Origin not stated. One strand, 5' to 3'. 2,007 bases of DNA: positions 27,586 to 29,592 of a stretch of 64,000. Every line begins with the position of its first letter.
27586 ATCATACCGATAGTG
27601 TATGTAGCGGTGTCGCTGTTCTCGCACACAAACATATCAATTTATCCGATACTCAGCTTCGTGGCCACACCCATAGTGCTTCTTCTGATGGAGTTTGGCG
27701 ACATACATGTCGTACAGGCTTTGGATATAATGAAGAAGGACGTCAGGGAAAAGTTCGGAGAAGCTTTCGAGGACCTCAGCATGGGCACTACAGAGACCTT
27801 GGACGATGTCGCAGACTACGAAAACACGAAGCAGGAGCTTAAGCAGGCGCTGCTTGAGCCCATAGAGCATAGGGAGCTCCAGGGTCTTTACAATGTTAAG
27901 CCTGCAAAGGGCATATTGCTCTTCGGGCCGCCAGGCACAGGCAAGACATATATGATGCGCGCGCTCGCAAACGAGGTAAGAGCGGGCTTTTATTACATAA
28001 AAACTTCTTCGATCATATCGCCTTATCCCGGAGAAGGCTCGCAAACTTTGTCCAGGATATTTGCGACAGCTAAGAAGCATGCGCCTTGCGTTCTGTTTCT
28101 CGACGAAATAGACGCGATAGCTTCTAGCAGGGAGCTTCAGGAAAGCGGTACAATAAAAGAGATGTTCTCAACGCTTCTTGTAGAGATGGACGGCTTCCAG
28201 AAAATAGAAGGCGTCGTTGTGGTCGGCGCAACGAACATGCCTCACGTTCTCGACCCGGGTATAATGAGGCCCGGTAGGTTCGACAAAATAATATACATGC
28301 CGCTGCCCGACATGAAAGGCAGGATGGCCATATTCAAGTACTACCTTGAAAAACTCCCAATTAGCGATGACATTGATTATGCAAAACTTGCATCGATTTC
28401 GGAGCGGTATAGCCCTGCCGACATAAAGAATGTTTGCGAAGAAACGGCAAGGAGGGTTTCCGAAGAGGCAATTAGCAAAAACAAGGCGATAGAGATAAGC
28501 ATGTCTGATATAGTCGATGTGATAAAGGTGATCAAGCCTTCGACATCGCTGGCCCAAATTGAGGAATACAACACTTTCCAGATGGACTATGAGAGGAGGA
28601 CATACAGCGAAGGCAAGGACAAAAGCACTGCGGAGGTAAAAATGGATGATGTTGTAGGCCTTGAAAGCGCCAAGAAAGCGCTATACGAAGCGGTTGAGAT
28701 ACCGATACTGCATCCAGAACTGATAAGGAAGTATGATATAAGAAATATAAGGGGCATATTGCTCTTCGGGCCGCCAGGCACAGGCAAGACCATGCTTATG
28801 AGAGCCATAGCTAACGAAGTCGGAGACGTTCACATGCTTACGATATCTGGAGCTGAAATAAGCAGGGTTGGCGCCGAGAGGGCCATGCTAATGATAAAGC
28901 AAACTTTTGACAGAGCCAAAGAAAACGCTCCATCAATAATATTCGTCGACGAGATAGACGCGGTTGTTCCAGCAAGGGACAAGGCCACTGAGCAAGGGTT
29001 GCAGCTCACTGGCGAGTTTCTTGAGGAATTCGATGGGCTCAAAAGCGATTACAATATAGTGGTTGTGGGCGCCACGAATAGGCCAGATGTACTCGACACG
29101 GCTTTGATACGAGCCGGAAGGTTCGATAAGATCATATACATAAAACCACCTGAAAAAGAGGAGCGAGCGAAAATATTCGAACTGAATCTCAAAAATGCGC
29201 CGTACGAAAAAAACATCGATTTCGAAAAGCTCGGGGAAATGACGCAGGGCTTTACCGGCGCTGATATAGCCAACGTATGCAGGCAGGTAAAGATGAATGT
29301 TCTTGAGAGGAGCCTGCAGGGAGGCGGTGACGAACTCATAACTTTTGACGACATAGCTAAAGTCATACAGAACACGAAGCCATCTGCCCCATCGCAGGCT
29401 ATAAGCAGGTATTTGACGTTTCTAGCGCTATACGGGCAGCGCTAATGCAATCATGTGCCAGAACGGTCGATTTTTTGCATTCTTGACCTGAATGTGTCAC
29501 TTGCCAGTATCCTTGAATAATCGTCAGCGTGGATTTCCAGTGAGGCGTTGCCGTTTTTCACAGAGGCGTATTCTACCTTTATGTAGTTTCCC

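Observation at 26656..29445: Cdc48/VAT-like double AAA+ ATPase whose N domain is replaced by a ~350-aa polytopic membrane domain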

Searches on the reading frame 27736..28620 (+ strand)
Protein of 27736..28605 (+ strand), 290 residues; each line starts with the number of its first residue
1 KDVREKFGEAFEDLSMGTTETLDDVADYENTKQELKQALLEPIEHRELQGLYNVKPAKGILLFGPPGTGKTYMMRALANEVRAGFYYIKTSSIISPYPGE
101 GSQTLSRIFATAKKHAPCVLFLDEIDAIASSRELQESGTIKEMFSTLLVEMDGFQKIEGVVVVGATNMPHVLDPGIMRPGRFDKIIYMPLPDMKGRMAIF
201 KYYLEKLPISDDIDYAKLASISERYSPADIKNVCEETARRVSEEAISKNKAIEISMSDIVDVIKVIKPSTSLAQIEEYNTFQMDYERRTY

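Call 12: search_solved_structures(query=window:27736-28605:+, max_evalue=1e-20, show_alignments=1)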
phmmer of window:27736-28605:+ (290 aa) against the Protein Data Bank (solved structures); distinct sequences matched with E-value up to 1e-20: 265 (the best 60 are shown).
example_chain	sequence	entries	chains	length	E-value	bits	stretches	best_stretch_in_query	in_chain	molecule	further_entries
5c18_A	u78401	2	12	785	1.2e-103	349.7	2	21-283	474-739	Transitional endoplasmic reticulum ATPase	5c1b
7wub_C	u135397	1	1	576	4.5e-102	344.5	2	21-247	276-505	Transitional endoplasmic reticulum ATPase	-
7wub_D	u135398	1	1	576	4.6e-102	344.5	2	21-247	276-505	Transitional endoplasmic reticulum ATPase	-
7rlj_A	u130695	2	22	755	7e-102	343.9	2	21-247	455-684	Transitional endoplasmic reticulum ATPase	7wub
1r7r_A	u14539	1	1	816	7e-102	343.9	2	21-247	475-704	Transitional endoplasmic reticulum ATPase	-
8yka_A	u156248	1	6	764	7.2e-102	343.9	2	21-247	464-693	Transitional endoplasmic reticulum ATPase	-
6chs_H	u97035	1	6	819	8e-102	343.7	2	23-247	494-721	Putative cell division control protein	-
7y4w_A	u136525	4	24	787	8.2e-102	343.7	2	21-247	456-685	Transitional endoplasmic reticulum ATPase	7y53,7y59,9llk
7rlf_A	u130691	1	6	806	8.3e-102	343.7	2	21-247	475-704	Transitional endoplasmic reticulum ATPase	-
5c19_A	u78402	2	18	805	8.7e-102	343.6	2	21-247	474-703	Transitional endoplasmic reticulum ATPase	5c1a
7bp8_A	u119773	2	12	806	8.8e-102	343.6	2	21-247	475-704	Transitional endoplasmic reticulum ATPase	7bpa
10qq_A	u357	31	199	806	8.8e-102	343.6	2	21-247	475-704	Transitional endoplasmic reticulum ATPase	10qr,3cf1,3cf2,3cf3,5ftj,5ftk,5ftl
7l5w_A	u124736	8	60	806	8.8e-102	343.6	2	21-247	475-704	Transitional endoplasmic reticulum ATPase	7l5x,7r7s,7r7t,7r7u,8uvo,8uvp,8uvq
7k57_A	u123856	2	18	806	8.8e-102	343.6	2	21-247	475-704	Transitional endoplasmic reticulum ATPase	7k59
7bp9_A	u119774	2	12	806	8.8e-102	343.6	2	21-247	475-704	Transitional endoplasmic reticulum ATPase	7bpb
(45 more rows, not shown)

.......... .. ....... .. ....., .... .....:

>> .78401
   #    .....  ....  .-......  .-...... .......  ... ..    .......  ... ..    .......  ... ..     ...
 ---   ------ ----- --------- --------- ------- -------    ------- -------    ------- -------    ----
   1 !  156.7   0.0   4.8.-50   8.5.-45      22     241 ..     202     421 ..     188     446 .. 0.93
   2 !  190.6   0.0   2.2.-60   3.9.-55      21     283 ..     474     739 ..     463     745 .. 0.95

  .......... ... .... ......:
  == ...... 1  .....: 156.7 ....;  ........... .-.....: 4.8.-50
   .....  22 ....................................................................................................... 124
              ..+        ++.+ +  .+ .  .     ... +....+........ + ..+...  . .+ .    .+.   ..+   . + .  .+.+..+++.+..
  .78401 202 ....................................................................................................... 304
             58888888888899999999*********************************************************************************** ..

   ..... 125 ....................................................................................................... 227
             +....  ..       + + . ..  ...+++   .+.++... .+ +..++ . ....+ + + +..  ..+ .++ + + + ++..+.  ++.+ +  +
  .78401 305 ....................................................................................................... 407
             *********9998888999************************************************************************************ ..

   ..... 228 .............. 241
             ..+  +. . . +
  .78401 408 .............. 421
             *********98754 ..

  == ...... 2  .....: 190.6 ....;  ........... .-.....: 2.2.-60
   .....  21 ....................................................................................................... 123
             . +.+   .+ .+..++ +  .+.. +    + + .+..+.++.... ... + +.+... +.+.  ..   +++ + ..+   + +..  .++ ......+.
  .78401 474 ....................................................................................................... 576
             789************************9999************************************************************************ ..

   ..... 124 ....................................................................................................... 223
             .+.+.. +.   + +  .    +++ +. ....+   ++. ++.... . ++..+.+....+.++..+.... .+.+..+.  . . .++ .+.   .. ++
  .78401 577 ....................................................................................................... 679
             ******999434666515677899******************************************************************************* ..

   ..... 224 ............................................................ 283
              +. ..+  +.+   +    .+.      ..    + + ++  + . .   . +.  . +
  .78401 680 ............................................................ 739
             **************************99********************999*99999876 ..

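Call 47: search_protein_families(library=ncbifam, proteins=[window:27781-28605:+], max_evalue=1e-20)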
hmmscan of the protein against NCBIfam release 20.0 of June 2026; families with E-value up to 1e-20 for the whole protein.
window:27781-28605:+ (275 aa): 10 families
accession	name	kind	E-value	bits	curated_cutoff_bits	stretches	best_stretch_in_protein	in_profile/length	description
TIGR01243.1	CDC48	subfamily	1.4e-67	228.6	802.65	1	7-273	452-732/733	CDC48 family AAA ATPase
NF003069.1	PRK03992.1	subfamily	3.2e-65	220.7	500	1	6-252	129-373/379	proteasome-activating nucleotidase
TIGR01241.2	FtsH_fam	equivalog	2.4e-62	211.6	600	1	6-227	160-383/598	ATP-dependent zinc metalloprotease FtsH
TIGR01242.2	TIGR01242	subfamily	2.4e-62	211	500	1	6-252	112-356/362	proteasome-activating nucleotidase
NF047748.1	PrtsmActNtasePan1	equivalog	3.9e-52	177.6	750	1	7-256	147-394/405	proteasome-activating nucleotidase Pan1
NF041006.2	cell_div_CdvC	equivalog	5.2e-52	177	650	1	6-269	101-367/370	cell division protein CdvC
NF008004.0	PRK10733.1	equivalog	6.7e-49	166.4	1008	1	6-224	150-370/644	ATP-dependent zinc metalloprotease FtsH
NF047747.1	PrtsmActNtasePan2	equivalog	1.1e-48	166.4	700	1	6-223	149-369/397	proteasome-activating nucleotidase Pan2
NF042959.1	IteA_antiphage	equivalog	1.7e-38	132.8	510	1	15-226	99-304/367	anti-phage ATPase IteA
TIGR03689.1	pup_AAA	equivalog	1.5e-35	122.9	504.75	1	8-200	182-390/512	proteasome ATPase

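Call 54: search_solved_structures(query=window:27781-28620:+, max_evalue=1e-25, show_alignments=0)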
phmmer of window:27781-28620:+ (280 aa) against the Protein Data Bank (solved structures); distinct sequences matched with E-value up to 1e-25: 265 (the best 60 are shown).
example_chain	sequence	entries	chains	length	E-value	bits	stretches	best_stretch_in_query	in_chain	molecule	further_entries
5c18_A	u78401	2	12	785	1.6e-103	349.2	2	6-269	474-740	Transitional endoplasmic reticulum ATPase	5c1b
7wub_C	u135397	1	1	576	4.3e-102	344.5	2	6-232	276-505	Transitional endoplasmic reticulum ATPase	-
7wub_D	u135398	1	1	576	4.5e-102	344.4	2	6-232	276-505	Transitional endoplasmic reticulum ATPase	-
6chs_H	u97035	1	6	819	8.8e-102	343.5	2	8-232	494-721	Putative cell division control protein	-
7rlj_A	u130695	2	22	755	1.1e-101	343.2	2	6-232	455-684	Transitional endoplasmic reticulum ATPase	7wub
1r7r_A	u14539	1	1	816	1.1e-101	343.2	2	6-232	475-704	Transitional endoplasmic reticulum ATPase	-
8yka_A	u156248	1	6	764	1.1e-101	343.2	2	6-232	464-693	Transitional endoplasmic reticulum ATPase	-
7y4w_A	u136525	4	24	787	1.2e-101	343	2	6-232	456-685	Transitional endoplasmic reticulum ATPase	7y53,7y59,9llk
5c19_A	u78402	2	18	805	1.3e-101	342.9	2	6-232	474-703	Transitional endoplasmic reticulum ATPase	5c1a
7bp8_A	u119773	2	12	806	1.3e-101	342.9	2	6-232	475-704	Transitional endoplasmic reticulum ATPase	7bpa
10qq_A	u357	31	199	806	1.3e-101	342.9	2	6-232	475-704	Transitional endoplasmic reticulum ATPase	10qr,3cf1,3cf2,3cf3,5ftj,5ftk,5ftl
7mdm_B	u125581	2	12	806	1.3e-101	342.9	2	6-232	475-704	Transitional endoplasmic reticulum ATPase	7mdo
7k57_A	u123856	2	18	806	1.3e-101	342.9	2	6-232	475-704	Transitional endoplasmic reticulum ATPase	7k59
7l5w_A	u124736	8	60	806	1.3e-101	342.9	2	6-232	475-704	Transitional endoplasmic reticulum ATPase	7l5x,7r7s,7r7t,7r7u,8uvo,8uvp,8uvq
7bp9_A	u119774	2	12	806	1.3e-101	342.9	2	6-232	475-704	Transitional endoplasmic reticulum ATPase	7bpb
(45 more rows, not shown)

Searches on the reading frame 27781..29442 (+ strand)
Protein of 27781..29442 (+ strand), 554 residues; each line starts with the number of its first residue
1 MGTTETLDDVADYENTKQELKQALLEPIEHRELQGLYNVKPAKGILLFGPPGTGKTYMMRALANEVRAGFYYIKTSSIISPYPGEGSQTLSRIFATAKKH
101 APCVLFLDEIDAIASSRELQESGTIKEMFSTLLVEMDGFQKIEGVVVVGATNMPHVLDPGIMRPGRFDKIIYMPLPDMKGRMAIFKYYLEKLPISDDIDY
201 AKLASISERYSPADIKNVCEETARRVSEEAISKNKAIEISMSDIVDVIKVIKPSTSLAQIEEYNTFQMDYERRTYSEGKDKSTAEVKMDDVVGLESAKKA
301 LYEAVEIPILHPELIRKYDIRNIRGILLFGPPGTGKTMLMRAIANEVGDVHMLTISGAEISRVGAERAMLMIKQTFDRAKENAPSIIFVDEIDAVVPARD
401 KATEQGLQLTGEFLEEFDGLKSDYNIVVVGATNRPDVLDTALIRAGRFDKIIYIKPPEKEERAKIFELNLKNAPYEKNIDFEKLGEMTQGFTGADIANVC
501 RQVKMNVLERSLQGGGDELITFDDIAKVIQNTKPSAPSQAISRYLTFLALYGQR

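Call 46: find_homologous_proteins(query=window:27781-29442:+, max_evalue=1e-30)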
Query window:27781-29442:+ (554 aa): 7971 proteins with E <= 1e-30 among 8000 candidates; the best 120 are listed.
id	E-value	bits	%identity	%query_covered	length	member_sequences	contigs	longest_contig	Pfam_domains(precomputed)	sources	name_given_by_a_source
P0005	0.0e+0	1222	100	100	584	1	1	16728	PF13173.13,PF20030.6,PF13604.13,PF13671.13,PF00004.36,PF13401.13,PF13238.13,PF05673.20,PF07728.21,PF13191.13,PF07724.21,PF24883.3,PF13521.13,PF25199.2,PF09336.17,PF01057.24,PF06068.20,PF13245.13,PF05496.19,PF17862.8,PF01637.25,PF01695.24,PF00005.34,PF12775.14,PF02367.24,PF13207.13,PF00910.29,PF01078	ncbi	ncbi:MAG: AAA family ATPase, partial [Candidatus Micrarchaeaceae archaeon]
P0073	0.0e+0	1218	100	100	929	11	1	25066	PF13173.13,PF20030.6,PF13604.13,PF00004.36,PF13401.13,PF13238.13,PF05673.20,PF07728.21,PF13191.13,PF07724.21,PF13521.13,PF25199.2,PF09336.17,PF01057.24,PF06068.20,PF13245.13,PF05496.19,PF17862.8,PF01637.25,PF01695.24,PF00005.34,PF12775.14,PF02367.24,PF13207.13,PF00910.29,PF01078.28,PF20720.4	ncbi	ncbi:MAG: AAA family ATPase [Candidatus Micrarchaeaceae archaeon]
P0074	0.0e+0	1112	90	100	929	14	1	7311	PF13173.13,PF20030.6,PF13604.13,PF00004.36,PF13401.13,PF13238.13,PF05673.20,PF07728.21,PF13191.13,PF07724.21,PF24883.3,PF05729.19,PF13521.13,PF25199.2,PF09336.17,PF06068.20,PF13245.13,PF05496.19,PF17862.8,PF01637.25,PF01695.24,PF00005.34,PF12775.14,PF13207.13,PF00910.29,PF01078.28,PF20720.4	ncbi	ncbi:MAG: AAA family ATPase [Candidatus Micrarchaeaceae archaeon]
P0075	3.8e-261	886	69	100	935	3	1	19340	PF09336.17,PF13173.13,PF06068.20,PF13245.13,PF00004.36,PF13401.13,PF05673.20,PF05496.19,PF17862.8,PF01637.25,PF07728.21,PF13191.13,PF01695.24,PF07724.21,PF23902.1,PF00005.34,PF12775.14,PF13521.13,PF00910.29,PF25199.2,PF20720.4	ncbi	ncbi:MAG: AAA family ATPase [Candidatus Micrarchaeia archaeon]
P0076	1.3e-258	877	69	100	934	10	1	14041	PF09336.17,PF13173.13,PF06068.20,PF13245.13,PF00004.36,PF13401.13,PF05673.20,PF05496.19,PF17862.8,PF01637.25,PF07728.21,PF13191.13,PF01695.24,PF07724.21,PF00005.34,PF12775.14,PF13521.13,PF00910.29,PF25199.2,PF20720.4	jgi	-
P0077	3.2e-258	876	70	100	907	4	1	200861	PF13173.13,PF20030.6,PF06068.20,PF13604.13,PF13245.13,PF13671.13,PF00004.36,PF13401.13,PF05673.20,PF05496.19,PF17862.8,PF07728.21,PF13191.13,PF01695.24,PF07724.21,PF12775.14,PF13521.13,PF00910.29,PF01078.28,PF25199.2,PF20720.4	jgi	jgi:SpoVK/Ycf46/Vps4 family AAA+-type ATPase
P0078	1.4e-257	874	69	100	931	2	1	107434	PF13173.13,PF20030.6,PF06068.20,PF13604.13,PF13245.13,PF00004.36,PF13401.13,PF05673.20,PF05496.19,PF17862.8,PF07728.21,PF13191.13,PF01695.24,PF07724.21,PF12775.14,PF13521.13,PF00910.29,PF01078.28,PF25199.2,PF13481.13,PF20720.4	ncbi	ncbi:MAG: AAA family ATPase [Candidatus Micrarchaeia archaeon]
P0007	5.0e-255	866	69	100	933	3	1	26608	PF09336.17,PF13173.13,PF06068.20,PF13604.13,PF13245.13,PF00004.36,PF13401.13,PF05673.20,PF05496.19,PF17862.8,PF07728.21,PF13191.13,PF01695.24,PF07724.21,PF00005.34,PF12775.14,PF13521.13,PF00910.29,PF01078.28,PF25199.2,PF20720.4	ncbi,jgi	-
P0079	1.1e-250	851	66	100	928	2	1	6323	PF13173.13,PF20030.6,PF13604.13,PF13671.13,PF00004.36,PF13401.13,PF13238.13,PF05673.20,PF07728.21,PF13191.13,PF07724.21,PF24883.3,PF03969.23,PF05729.19,PF13521.13,PF25199.2,PF13481.13,PF06068.20,PF13245.13,PF05496.19,PF17862.8,PF01637.25,PF01695.24,PF00005.34,PF12775.14,PF02367.24,PF13207.13,PF00910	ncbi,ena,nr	ncbi:MAG TPA: AAA family ATPase [Candidatus Aquilonibacter sp.]|nr:AAA family ATPase [Candidatus Aqu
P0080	8.9e-249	845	68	100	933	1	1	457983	PF13173.13,PF20030.6,PF13604.13,PF13671.13,PF00004.36,PF13401.13,PF13238.13,PF05673.20,PF07728.21,PF13191.13,PF07724.21,PF24883.3,PF05729.19,PF13521.13,PF25199.2,PF06068.20,PF13245.13,PF05496.19,PF17862.8,PF01637.25,PF01695.24,PF23902.1,PF00005.34,PF12775.14,PF02367.24,PF13207.13,PF00910.29,PF01078.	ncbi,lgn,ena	-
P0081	1.0e-248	845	66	100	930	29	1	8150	PF09336.17,PF13173.13,PF20030.6,PF06068.20,PF13604.13,PF13245.13,PF00004.36,PF13401.13,PF05673.20,PF05496.19,PF17862.8,PF07728.21,PF13191.13,PF01695.24,PF07724.21,PF23902.1,PF12775.14,PF05729.19,PF13521.13,PF00910.29,PF01078.28,PF25199.2,PF20720.4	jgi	-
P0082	2.5e-248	844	66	100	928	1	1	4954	PF13173.13,PF20030.6,PF13604.13,PF13671.13,PF00493.30,PF00004.36,PF13401.13,PF13238.13,PF05673.20,PF07728.21,PF13191.13,PF07724.21,PF24883.3,PF03969.23,PF05729.19,PF13521.13,PF25199.2,PF13481.13,PF06068.20,PF13245.13,PF05496.19,PF17862.8,PF01637.25,PF01695.24,PF00005.34,PF12775.14,PF02367.24,PF00910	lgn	-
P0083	1.2e-247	841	66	100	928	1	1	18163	PF13173.13,PF20030.6,PF13604.13,PF13671.13,PF00004.36,PF13401.13,PF13238.13,PF05673.20,PF07728.21,PF13191.13,PF07724.21,PF24883.3,PF03969.23,PF05729.19,PF13521.13,PF25199.2,PF06068.20,PF13245.13,PF05496.19,PF17862.8,PF01637.25,PF01695.24,PF00005.34,PF12775.14,PF13207.13,PF00910.29,PF01078.28,PF20720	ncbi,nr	ncbi:MAG: AAA family ATPase [Candidatus Micrarchaeota archaeon]|nr:AAA family ATPase [Candidatus Mic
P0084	1.8e-247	841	65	100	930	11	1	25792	PF09336.17,PF13173.13,PF20030.6,PF06068.20,PF13604.13,PF13245.13,PF00004.36,PF13401.13,PF13238.13,PF05673.20,PF05496.19,PF17862.8,PF07728.21,PF13191.13,PF01695.24,PF07724.21,PF12775.14,PF13521.13,PF00910.29,PF01078.28,PF25199.2,PF20720.4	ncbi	ncbi:MAG: AAA family ATPase [Candidatus Micrarchaeales archaeon]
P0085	1.9e-247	841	67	100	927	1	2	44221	PF13173.13,PF20030.6,PF13086.13,PF13604.13,PF13671.13,PF00004.36,PF13401.13,PF13238.13,PF05673.20,PF07728.21,PF13191.13,PF00308.25,PF07724.21,PF13521.13,PF25199.2,PF06068.20,PF01443.25,PF13245.13,PF05496.19,PF17862.8,PF01637.25,PF01695.24,PF23902.1,PF00005.34,PF12775.14,PF02367.24,PF13207.13,PF00910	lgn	-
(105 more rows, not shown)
